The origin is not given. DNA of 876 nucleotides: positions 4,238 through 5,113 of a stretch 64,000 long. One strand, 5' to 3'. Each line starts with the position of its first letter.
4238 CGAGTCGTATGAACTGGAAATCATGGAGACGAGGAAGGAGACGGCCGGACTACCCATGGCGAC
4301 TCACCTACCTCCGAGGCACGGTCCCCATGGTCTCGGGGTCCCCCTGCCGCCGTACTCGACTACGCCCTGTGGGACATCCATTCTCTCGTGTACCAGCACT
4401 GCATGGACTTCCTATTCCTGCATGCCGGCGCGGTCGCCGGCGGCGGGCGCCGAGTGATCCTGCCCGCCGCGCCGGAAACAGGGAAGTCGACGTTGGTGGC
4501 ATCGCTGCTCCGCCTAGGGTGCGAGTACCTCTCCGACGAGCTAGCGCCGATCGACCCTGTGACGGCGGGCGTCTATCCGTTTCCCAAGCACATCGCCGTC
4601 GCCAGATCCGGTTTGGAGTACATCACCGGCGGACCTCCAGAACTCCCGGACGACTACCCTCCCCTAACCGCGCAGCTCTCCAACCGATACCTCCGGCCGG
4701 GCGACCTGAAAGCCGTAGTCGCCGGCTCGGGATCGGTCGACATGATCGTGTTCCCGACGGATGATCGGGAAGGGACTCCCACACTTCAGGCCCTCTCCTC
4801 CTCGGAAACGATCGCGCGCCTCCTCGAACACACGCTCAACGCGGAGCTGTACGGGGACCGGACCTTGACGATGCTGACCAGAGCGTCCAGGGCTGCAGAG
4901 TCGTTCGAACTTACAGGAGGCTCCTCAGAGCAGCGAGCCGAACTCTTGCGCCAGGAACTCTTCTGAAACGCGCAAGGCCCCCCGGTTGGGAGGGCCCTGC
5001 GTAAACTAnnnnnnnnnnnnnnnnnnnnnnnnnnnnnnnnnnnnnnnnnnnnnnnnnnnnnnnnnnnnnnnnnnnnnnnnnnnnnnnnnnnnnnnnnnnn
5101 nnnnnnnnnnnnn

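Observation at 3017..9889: Four-component HprK-related kinase/PqqD/nucleotidyltransferase module embedded in a sulfotransferase-containing exopolysaccharide locus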

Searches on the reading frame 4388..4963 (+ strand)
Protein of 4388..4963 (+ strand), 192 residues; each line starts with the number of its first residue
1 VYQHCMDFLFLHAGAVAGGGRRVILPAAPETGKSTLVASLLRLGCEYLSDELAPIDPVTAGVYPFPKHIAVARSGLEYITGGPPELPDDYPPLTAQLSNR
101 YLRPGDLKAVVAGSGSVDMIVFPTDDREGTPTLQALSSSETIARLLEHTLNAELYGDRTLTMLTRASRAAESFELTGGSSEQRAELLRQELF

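Call 6: search_protein_families(library=ncbifam, proteins=[window:4388-4963:+], max_evalue=0.01)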
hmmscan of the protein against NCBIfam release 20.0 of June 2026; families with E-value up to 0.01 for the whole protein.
window:4388-4963:+ (192 aa): 1 family
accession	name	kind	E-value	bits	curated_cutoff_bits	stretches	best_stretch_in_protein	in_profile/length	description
TIGR04352.1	HprK_rel_A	equivalog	4.6e-23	81.7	200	1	3-188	91-278/280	HprK-related kinase A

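Call 7: search_protein_families(library=pfam, proteins=[window:4388-4963:+], max_evalue=0.01)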
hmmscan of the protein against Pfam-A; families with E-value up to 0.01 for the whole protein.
window:4388-4963:+ (192 aa): 0 families

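Call 8: find_homologous_proteins(query=window:4388-4963:+, max_evalue=0.001)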
Query window:4388-4963:+ (192 aa): 49 proteins with E <= 0.001 among 1374 candidates.
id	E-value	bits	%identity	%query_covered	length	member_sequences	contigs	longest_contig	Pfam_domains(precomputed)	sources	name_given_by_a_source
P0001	4.8e-120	416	99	100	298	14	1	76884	-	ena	-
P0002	6.4e-89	315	77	98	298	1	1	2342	-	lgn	-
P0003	2.2e-84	300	72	99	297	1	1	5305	-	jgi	jgi:hypothetical protein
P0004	2.7e-84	300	91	78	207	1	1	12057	-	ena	-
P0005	2.9e-74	267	67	98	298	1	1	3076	-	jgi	jgi:hypothetical protein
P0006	4.9e-73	263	64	99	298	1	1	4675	-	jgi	jgi:hypothetical protein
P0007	2.9e-66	241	63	99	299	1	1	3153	-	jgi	jgi:hypothetical protein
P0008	4.6e-66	240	62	99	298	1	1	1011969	-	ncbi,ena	-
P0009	5.0e-66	240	59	99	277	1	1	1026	-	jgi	jgi:hypothetical protein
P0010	9.7e-66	239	59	98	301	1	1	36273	-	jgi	jgi:hypothetical protein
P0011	7.9e-59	217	92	54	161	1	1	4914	-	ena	-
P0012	3.8e-39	152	69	55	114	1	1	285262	-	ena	-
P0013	1.4e-36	144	42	98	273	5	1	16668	-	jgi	jgi:hypothetical protein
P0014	2.2e-35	140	42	96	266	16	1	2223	-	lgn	-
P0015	5.9e-35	139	45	96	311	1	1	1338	-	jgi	jgi:hypothetical protein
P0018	3.5e-32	130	40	98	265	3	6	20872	-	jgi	jgi:hypothetical protein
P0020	5.6e-21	93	38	90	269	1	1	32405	PF27840.1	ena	-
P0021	3.4e-16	78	36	88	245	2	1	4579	PF27840.1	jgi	jgi:hypothetical protein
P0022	4.4e-16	77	39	88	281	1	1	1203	PF27840.1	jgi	jgi:hypothetical protein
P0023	6.1e-15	73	33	88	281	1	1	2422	PF27840.1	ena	-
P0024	6.4e-15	73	36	88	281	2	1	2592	PF27840.1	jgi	jgi:hypothetical protein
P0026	2.6e-14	71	37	88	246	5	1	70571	PF27840.1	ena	-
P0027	4.3e-14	71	37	88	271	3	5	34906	PF27840.1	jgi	jgi:hypothetical protein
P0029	3.4e-13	68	35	88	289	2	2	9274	PF27840.1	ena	-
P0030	3.7e-13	68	31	94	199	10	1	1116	PF27840.1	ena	-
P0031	5.3e-13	67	37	88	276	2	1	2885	PF27840.1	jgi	jgi:hypothetical protein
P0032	5.6e-13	67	31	95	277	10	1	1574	PF27840.1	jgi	-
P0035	2.0e-12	65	29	94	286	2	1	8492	PF27840.1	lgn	-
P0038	4.4e-12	64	55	34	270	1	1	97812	PF27840.1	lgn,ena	-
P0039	9.1e-12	63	34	91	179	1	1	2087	PF27840.1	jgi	-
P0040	2.6e-11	62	33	88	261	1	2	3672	PF27840.1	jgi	jgi:hypothetical protein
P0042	4.5e-11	61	55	34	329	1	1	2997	PF27840.1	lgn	-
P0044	4.7e-10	58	32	96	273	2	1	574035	PF27840.1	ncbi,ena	-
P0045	9.6e-9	53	44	51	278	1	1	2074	PF27840.1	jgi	jgi:hypothetical protein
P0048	3.3e-8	52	34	76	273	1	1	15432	PF27840.1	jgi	jgi:hypothetical protein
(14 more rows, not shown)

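Call 10: find_encoding_contigs(protein=P0001, flank=10000, max_places=4)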
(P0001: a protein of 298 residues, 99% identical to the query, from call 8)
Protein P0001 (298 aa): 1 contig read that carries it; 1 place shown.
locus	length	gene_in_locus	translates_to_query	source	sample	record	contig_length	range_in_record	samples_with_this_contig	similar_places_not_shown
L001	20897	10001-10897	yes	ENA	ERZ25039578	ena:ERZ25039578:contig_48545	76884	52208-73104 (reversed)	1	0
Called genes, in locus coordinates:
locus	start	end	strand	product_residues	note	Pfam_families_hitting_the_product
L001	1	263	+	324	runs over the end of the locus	PF00535:Glycos_transf_2, PF13641:Glyco_tranf_2_3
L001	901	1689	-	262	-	-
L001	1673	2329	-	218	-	-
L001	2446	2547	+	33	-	-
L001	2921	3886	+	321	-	-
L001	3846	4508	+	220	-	-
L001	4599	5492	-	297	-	-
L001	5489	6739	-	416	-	PF04932:Wzy_C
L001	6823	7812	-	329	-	PF13439:Glyco_transf_4, PF13477:Glyco_trans_4_2, PF13579:Glyco_trans_4_4, PF20706:GT4-conflict (weak), PF00534:Glycos_transf_1, PF13692:Glyco_trans_1_4, PF13524:Glyco_trans_1_2 (faint)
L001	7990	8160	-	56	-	-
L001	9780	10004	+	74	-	-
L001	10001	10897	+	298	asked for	-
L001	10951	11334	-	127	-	-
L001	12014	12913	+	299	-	PF14907:NTP_transf_5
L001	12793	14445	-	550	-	PF01656:CbiA (weak), PF10609:ParA (weak), PF13614:AAA_31 (faint)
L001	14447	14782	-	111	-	PF05402:PqqD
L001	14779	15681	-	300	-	PF02397:Bac_transf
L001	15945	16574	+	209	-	PF00072:Response_reg (weak), PF00196:GerE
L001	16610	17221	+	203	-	PF04545:Sigma70_r4 (weak), PF00196:GerE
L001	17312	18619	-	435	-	PF00118:Cpn60_TCP1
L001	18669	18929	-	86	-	PF00118:Cpn60_TCP1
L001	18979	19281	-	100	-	PF00166:Cpn10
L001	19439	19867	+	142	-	PF05423:Mycobact_memb (weak)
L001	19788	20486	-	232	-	-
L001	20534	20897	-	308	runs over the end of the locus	-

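Call 13: find_encoding_contigs(protein=P0008, flank=10000, max_places=3)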
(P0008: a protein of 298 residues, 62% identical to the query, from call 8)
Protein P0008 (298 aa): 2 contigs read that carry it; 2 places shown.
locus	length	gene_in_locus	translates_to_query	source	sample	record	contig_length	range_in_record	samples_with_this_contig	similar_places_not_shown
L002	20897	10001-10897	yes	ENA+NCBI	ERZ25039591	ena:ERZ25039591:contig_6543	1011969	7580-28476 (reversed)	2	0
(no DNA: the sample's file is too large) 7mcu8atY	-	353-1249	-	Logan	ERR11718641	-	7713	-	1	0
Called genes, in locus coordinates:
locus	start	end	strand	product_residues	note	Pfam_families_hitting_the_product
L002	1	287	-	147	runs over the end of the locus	-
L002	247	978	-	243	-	PF00534:Glycos_transf_1, PF13692:Glyco_trans_1_4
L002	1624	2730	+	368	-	PF13439:Glyco_transf_4, PF13579:Glyco_trans_4_4, PF20706:GT4-conflict, PF00534:Glycos_transf_1, PF13692:Glyco_trans_1_4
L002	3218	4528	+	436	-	PF01943:Polysacc_synt, PF13440:Polysacc_synt_3, PF03023:MurJ (weak)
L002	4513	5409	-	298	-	-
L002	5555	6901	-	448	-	PF04932:Wzy_C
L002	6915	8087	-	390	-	PF13439:Glyco_transf_4, PF13477:Glyco_trans_4_2, PF13579:Glyco_trans_4_4, PF20706:GT4-conflict, PF00534:Glycos_transf_1, PF13692:Glyco_trans_1_4, PF13524:Glyco_trans_1_2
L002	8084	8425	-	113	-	-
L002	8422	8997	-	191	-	-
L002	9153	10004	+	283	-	-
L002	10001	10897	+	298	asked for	-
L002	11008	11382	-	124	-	-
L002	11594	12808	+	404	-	PF14907:NTP_transf_5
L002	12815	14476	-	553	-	-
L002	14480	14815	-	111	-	PF05402:PqqD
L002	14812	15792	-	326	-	PF02397:Bac_transf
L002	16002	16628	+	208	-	PF00072:Response_reg (weak), PF00196:GerE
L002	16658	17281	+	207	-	PF00196:GerE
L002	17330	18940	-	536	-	PF00118:Cpn60_TCP1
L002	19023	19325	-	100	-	PF00166:Cpn10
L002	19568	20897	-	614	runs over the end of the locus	PF00801:PKD, PF18911:PKD_4, PF00801:PKD, PF24517:CBM96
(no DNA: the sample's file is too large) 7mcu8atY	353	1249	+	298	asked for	-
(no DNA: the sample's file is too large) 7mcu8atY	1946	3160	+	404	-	PF14907:NTP_transf_5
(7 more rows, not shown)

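Call 14: find_encoding_contigs(protein=P0010, flank=10000, max_places=3)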
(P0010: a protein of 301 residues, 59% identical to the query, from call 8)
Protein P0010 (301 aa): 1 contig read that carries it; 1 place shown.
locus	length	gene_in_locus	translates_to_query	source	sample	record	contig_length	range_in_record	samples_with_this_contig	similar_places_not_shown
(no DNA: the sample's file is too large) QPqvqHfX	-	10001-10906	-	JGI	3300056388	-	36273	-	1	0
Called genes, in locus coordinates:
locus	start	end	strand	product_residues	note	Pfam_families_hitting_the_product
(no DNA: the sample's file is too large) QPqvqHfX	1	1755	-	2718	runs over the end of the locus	PF13205:Big_5, PF11721:Malectin, PF01344:Kelch_1, PF13964:Beta-prop_Calicin, PF24681:Kelch_KLHDC2_KLHL20_DRC7, PF24981:Beta-prop_ATRN-LZTR1, PF13415:Beta-prop_FBX42, PF24681:Kelch_KLHDC2_KLHL20_DRC7, +13 more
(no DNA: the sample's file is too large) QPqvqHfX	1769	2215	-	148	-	PF04892:VanZ-LLP1 (weak)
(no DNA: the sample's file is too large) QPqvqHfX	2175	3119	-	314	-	PF00534:Glycos_transf_1, PF13692:Glyco_trans_1_4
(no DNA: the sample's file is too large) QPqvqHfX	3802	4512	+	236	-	-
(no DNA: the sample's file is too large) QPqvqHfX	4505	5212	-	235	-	-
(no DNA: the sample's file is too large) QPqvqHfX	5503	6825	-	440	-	PF04932:Wzy_C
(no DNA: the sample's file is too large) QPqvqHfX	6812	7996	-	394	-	PF13439:Glyco_transf_4, PF13477:Glyco_trans_4_2 (weak), PF13579:Glyco_trans_4_4, PF20706:GT4-conflict (faint), PF00534:Glycos_transf_1, PF13692:Glyco_trans_1_4, PF13524:Glyco_trans_1_2 (faint)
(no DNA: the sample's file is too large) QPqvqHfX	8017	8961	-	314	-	PF13469:Sulfotransfer_3 (faint)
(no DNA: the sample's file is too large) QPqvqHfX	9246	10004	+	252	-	-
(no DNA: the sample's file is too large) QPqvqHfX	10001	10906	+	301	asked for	-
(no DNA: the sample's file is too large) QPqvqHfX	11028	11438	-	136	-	-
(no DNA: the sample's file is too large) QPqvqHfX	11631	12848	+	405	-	PF14907:NTP_transf_5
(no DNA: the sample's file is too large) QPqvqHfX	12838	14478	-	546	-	PF01656:CbiA (faint), PF10609:ParA (faint), PF13500:AAA_26 (weak)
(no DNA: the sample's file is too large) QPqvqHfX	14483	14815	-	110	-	PF05402:PqqD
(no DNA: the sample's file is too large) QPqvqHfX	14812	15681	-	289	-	PF02397:Bac_transf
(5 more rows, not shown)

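Call 19: search_protein_families(library=ncbifam, proteins=[L002:9153-10001:+, L002:10001-10894:+, L002:11011-11382:-, L002:11594-12805:+, L002:12818-14476:-, L002:14483-14815:-, L002:14815-15792:-, L002:8425-8997:-, L002:8087-8425:-, P0001], max_evalue=0.01)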
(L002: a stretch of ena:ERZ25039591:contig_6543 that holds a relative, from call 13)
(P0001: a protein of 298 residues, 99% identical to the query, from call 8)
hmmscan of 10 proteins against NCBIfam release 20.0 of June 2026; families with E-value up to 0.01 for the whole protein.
L002:9153-10001:+ (283 aa): 1 family
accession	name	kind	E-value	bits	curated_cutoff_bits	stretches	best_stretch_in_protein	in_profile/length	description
TIGR04352.1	HprK_rel_A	equivalog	3.9e-06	26.2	200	1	86-270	94-275/280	HprK-related kinase A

L002:10001-10894:+ (298 aa): 2 families
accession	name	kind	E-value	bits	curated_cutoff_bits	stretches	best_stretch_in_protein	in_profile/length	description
TIGR04352.1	HprK_rel_A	equivalog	1.4e-27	96.6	200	1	42-291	22-275/280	HprK-related kinase A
TIGR04355.1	HprK_rel_B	hypoth_equivalog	0.00062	19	200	1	111-157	141-187/351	HprK-related kinase B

L002:11011-11382:- (124 aa): 1 family
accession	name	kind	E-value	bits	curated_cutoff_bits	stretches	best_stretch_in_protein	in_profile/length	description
TIGR01409.1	TAT_signal_seq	domain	0.0057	17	16.7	1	9-37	1-29/29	twin-arginine translocation signal domain-containing protein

L002:11594-12805:+ (404 aa): 0 families

L002:12818-14476:- (553 aa): 11 families
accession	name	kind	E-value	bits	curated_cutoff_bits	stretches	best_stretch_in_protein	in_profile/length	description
TIGR01007.1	eps_fam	subfamily_domain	2.9e-17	62.9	108.05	2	426-500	119-193/204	polysaccharide biosynthesis tyrosine autokinase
NF007350.0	PRK09841.1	equivalog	2.5e-14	52.4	1248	1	432-498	638-704/726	tyrosine-protein kinase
TIGR03029.1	EpsG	equivalog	3.4e-12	46.1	313.8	2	428-495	206-273/274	chain length determinant protein tyrosine kinase EpsG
TIGR03018.1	pepcterm_TyrKin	hypoth_equivalog_domain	7.8e-12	45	230.65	1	428-487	140-201/207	XrtA-associated tyrosine autokinase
NF008568.0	PRK11519.1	equivalog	1.1e-11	43.6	1068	2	427-496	628-697/720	tyrosine-protein kinase Wzc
TIGR01005.1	eps_transp_fam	subfamily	2.4e-09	35.9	411.7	1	324-374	536-586/754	exopolysaccharide transport protein family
TIGR03007.1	pepcterm_ChnLen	equivalog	6.7e-08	31.2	278.85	1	240-301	411-473/498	XrtA system polysaccharide chain length determinant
NF041546.1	ParA_partition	equivalog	3.1e-07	30.1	180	1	424-486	66-127/203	ParA family partition ATPase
TIGR01969.1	minD_arch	subfamily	2.6e-05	23.5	201.75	0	335-374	1-40/251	cell division ATPase MinD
TIGR03017.1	EpsF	equivalog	0.00065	18.5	422.75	1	240-288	394-443/444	chain length determinant protein EpsF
TIGR01968.1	minD_bact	equivalog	0.0042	16.5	212.9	0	335-373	2-40/261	septum site-determining protein MinD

L002:14483-14815:- (111 aa): 7 families
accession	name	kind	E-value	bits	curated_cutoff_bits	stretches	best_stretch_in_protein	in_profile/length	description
TIGR04353.1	PqqD_rel_X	equivalog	2e-12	47.8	35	1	35-104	2-74/74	HPr-rel-A system PqqD family peptide chaperone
TIGR04248.1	SCM_PqqD_rel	equivalog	1.9e-09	37.6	100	1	29-100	7-78/84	SynChlorMet cassette protein ScmD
NF033530.1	lasso_PqqD_Strm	exception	4.3e-09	36.5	70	1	28-103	3-78/78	lasso peptide biosynthesis PqqD family chaperone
TIGR03859.1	PQQ_PqqD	equivalog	3.5e-05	23.6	46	1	48-96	26-73/81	pyrroloquinoline quinone biosynthesis peptide chaperone PqqD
NF002535.0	PRK02079.1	equivalog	0.0016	18.2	101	1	50-80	37-67/92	pyrroloquinoline quinone biosynthesis peptide chaperone PqqD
TIGR04302.1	geo_PqqD_fam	equivalog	0.0046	17.4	100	1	39-103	39-100/102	GeoRSP system PqqD family peptide chaperone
NF033536.1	lasso_PqqD_Bac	exception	0.0066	16.6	80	1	29-103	12-86/88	lasso peptide biosynthesis PqqD family chaperone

L002:14815-15792:- (326 aa): 10 families
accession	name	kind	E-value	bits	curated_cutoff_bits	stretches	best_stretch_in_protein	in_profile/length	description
TIGR03025.1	EPS_sugtrans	subfamily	4e-76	257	295.55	1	127-318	252-442/445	exopolysaccharide biosynthesis polyprenyl glycosylphosphotransferase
TIGR03013.1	EpsB_2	subfamily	2.3e-69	234.6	393.35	1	130-317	252-439/443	TIGR03013 family XrtA/PEP-CTERM system glycosyltransferase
TIGR03023.1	WcaJ_sugtrans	equivalog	1.2e-66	225.9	410.75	1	128-316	258-448/453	undecaprenyl-phosphate glucose phosphotransferase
TIGR03022.1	WbaP_sugtrans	subfamily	3.1e-45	155.3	403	1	127-316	253-451/456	undecaprenyl-phosphate galactose phosphotransferase WbaP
NF052601.1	undeca_RfbP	equivalog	1.6e-37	129.1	330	1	129-317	41-238/244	undecaprenyl-phosphate galactose phosphotransferase family protein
NF041877.1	EPS_EpsZ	equivalog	3.3e-37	128.2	800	1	131-317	263-455/459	exopolysaccharide biosynthesis polyisoprenyl-phosphate hexose-1-phosphate transferase EpsZ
NF007518.0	PRK10124.1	equivalog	7.9e-37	127.1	684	1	131-310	272-453/464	undecaprenyl-phosphate glucose phosphotransferase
NF050817.1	PolSacchBiosHfsE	equivalog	2.4e-35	122.2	750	1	131-315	270-460/467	polysaccharide biosynthesis protein HfsE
NF011751.0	PRK15204.1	equivalog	6.4e-24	84.4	907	1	127-316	274-471/476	undecaprenyl-phosphate galactose phosphotransferase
NF045514.1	glycotran_HepC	equivalog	2.9e-23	82.3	140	1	129-241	113-211/220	heterocyst development glycosyltransferase HepC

L002:8425-8997:- (191 aa): 0 families

L002:8087-8425:- (113 aa): 0 families

P0001 (298 aa): 1 family
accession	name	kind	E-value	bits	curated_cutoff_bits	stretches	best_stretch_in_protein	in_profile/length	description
TIGR04352.1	HprK_rel_A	equivalog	9.4e-24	84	200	1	101-294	83-278/280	HprK-related kinase A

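Call 20: search_protein_families(library=pfam, proteins=[L002:9153-10001:+, L002:10001-10894:+, L002:11011-11382:-, L002:11594-12805:+, L002:12818-14476:-, L002:14483-14815:-, L002:14815-15792:-, L002:8425-8997:-, L002:8087-8425:-, P0001], max_evalue=0.01)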
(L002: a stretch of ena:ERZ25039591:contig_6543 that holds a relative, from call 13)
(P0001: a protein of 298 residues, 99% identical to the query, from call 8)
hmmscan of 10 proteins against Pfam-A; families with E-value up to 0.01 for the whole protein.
L002:9153-10001:+ (283 aa): 0 families

L002:10001-10894:+ (298 aa): 0 families

L002:11011-11382:- (124 aa): 0 families

L002:11594-12805:+ (404 aa): 1 family
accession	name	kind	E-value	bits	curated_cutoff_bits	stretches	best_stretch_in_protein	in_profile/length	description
PF14907.12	NTP_transf_5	-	1.8e-34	119.8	31.2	1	32-275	6-249/249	Uncharacterised nucleotidyltransferase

L002:12818-14476:- (553 aa): 3 families
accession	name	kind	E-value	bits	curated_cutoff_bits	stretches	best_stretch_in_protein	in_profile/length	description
PF01656.29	CbiA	-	0.00011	22.6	25.4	1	337-374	1-38/125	CobQ/CobB/MinD/ParA nucleotide binding domain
PF13614.12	AAA_31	-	0.00029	21.3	27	0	422-462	105-144/177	AAA domain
PF10609.15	ParA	-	0.0025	17.7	27.1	0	335-495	4-173/246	NUBPL iron-transfer P-loop NTPase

L002:14483-14815:- (111 aa): 1 family
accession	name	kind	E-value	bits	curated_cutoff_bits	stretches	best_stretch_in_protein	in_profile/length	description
PF05402.18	PqqD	-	1e-16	61.4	23.4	1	38-103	2-67/67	Coenzyme PQQ synthesis protein D (PqqD)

L002:14815-15792:- (326 aa): 1 family
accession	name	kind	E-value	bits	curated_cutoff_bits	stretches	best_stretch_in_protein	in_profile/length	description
PF02397.22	Bac_transf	-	8.4e-60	201.8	27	1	134-315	2-178/179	Bacterial sugar transferase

L002:8425-8997:- (191 aa): 0 families

L002:8087-8425:- (113 aa): 0 families

P0001 (298 aa): 0 families

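Call 22: search_protein_families(library=pfam, proteins=[P0013, P0018, P0020, P0026, P0038, P0044], max_evalue=0.01)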
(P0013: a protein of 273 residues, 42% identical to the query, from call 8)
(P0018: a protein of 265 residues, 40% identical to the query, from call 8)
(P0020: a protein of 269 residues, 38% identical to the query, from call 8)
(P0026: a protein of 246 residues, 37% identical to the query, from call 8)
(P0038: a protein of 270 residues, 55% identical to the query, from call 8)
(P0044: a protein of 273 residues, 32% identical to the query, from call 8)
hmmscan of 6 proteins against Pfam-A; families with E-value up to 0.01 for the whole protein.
P0013 (273 aa): 0 families

P0018 (265 aa): 0 families

P0020 (269 aa): 1 family
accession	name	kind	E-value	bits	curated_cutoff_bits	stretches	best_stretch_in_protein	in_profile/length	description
PF13481.12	AAA_25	-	0.0061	16.6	27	0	104-127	31-54/195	AAA domain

P0026 (246 aa): 4 families
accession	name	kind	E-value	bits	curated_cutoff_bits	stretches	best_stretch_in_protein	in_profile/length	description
PF13401.12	AAA_22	-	0.0034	18.1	27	1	79-109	4-33/130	AAA domain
PF13191.12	AAA_16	-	0.0056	17.6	32.6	1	73-102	16-46/167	AAA ATPase domain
PF13555.12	AAA_29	-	0.0089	16.2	27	0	79-97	22-39/61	P-loop containing region of AAA domain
PF13481.12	AAA_25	-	0.0091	16.1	27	0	81-101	34-54/195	AAA domain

P0038 (270 aa): 0 families

P0044 (273 aa): 1 family
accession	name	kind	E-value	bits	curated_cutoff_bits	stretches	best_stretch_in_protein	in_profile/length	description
PF13191.12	AAA_16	-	0.0064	17.4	32.6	0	82-123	2-46/167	AAA ATPase domain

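Call 23: search_protein_families(library=ncbifam, proteins=[P0013, P0018, P0020, P0026, P0038, P0044], max_evalue=0.01)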
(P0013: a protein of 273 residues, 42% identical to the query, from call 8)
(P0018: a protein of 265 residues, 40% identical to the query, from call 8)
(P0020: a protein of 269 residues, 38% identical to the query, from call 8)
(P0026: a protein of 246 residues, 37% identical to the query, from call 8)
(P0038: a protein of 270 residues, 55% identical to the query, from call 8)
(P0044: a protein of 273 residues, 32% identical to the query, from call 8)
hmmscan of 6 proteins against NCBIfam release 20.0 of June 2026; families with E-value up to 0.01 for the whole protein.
P0013 (273 aa): 1 family
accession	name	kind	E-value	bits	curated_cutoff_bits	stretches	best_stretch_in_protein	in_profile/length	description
TIGR04352.1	HprK_rel_A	equivalog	1.5e-25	89.9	200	1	52-260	58-269/280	HprK-related kinase A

P0018 (265 aa): 2 families
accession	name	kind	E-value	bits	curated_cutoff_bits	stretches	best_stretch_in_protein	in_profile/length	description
TIGR04352.1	HprK_rel_A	equivalog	9.9e-26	90.5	200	1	61-258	76-276/280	HprK-related kinase A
TIGR04355.1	HprK_rel_B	hypoth_equivalog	0.0023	17.1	200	1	76-124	139-187/351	HprK-related kinase B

P0020 (269 aa): 2 families
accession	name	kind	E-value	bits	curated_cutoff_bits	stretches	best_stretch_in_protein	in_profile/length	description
TIGR04352.1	HprK_rel_A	equivalog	2e-20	73.1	200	1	87-159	89-161/280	HprK-related kinase A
TIGR04355.1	HprK_rel_B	hypoth_equivalog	4.3e-06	26.1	200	1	87-137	138-187/351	HprK-related kinase B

P0026 (246 aa): 3 families
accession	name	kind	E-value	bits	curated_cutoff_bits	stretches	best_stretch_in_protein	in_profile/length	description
TIGR04352.1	HprK_rel_A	equivalog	1.8e-21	76.5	200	2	66-132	94-160/280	HprK-related kinase A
TIGR04355.1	HprK_rel_B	hypoth_equivalog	3.9e-07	29.5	200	1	66-111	142-187/351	HprK-related kinase B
TIGR03263.1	guanyl_kin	equivalog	0.0032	17.1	160.45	1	81-103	2-24/180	guanylate kinase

P0038 (270 aa): 3 families
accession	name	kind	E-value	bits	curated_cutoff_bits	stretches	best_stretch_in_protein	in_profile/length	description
TIGR04352.1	HprK_rel_A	equivalog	1.5e-20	73.4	200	1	78-156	82-160/280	HprK-related kinase A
TIGR04355.1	HprK_rel_B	hypoth_equivalog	4.1e-07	29.4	200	1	92-135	144-187/351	HprK-related kinase B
TIGR04249.1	SCM_chp_ScmC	equivalog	0.006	15.9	125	0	95-121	128-154/292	SynChlorMet cassette protein ScmC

P0044 (273 aa): 3 families
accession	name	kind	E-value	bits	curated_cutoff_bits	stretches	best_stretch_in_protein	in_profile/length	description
TIGR04352.1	HprK_rel_A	equivalog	2.8e-15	56.2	200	1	86-154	93-161/280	HprK-related kinase A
TIGR04249.1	SCM_chp_ScmC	equivalog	0.0041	16.5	125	0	92-132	128-168/292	SynChlorMet cassette protein ScmC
TIGR04355.1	HprK_rel_B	hypoth_equivalog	0.0093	15.1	200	0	89-132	144-187/351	HprK-related kinase B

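Call 24: find_encoding_contigs(protein=P0018, flank=10000, max_places=2)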
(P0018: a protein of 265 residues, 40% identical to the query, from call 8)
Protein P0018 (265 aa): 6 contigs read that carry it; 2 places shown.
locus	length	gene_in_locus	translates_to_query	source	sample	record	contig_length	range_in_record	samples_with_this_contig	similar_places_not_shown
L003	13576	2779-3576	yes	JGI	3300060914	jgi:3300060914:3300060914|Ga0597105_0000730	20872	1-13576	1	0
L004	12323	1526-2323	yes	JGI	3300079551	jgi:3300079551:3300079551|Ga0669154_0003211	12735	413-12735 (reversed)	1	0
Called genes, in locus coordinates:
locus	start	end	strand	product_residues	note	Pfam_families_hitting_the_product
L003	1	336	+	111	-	?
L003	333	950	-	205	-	PF00196:GerE, PF08281:Sigma70_r4_2 (weak)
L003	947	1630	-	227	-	PF00072:Response_reg, PF00196:GerE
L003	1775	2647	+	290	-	-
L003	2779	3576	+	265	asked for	-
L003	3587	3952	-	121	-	-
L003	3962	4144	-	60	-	-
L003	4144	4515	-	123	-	PF05402:PqqD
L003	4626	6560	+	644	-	PF13727:CoA_binding_3, PF00106:adh_short (weak), PF01073:3Beta_HSD, PF01370:Epimerase, PF02719:Polysacc_synt_2, PF04321:RmlD_sub_bind, PF13460:NAD_binding_10, PF16363:GDP_Man_Dehyd, +3 more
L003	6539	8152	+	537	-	PF00142:Fer4_NifH (weak), PF00448:SRP54 (weak), PF01656:CbiA, PF10609:ParA (weak), PF13614:AAA_31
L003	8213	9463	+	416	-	PF03721:UDPG_MGDP_dh_N, PF00984:UDPG_MGDP_dh, PF03720:UDPG_MGDP_dh_C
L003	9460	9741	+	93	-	PF05402:PqqD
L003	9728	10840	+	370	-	PF14907:NTP_transf_5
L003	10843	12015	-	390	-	PF12708:Pect-lyase_RHGA_epim (weak), PF13229:Beta_helix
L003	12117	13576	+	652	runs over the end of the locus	PF13522:GATase_6, PF13537:GATase_7, PF00733:Asn_synthase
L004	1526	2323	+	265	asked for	-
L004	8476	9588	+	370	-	PF14907:NTP_transf_5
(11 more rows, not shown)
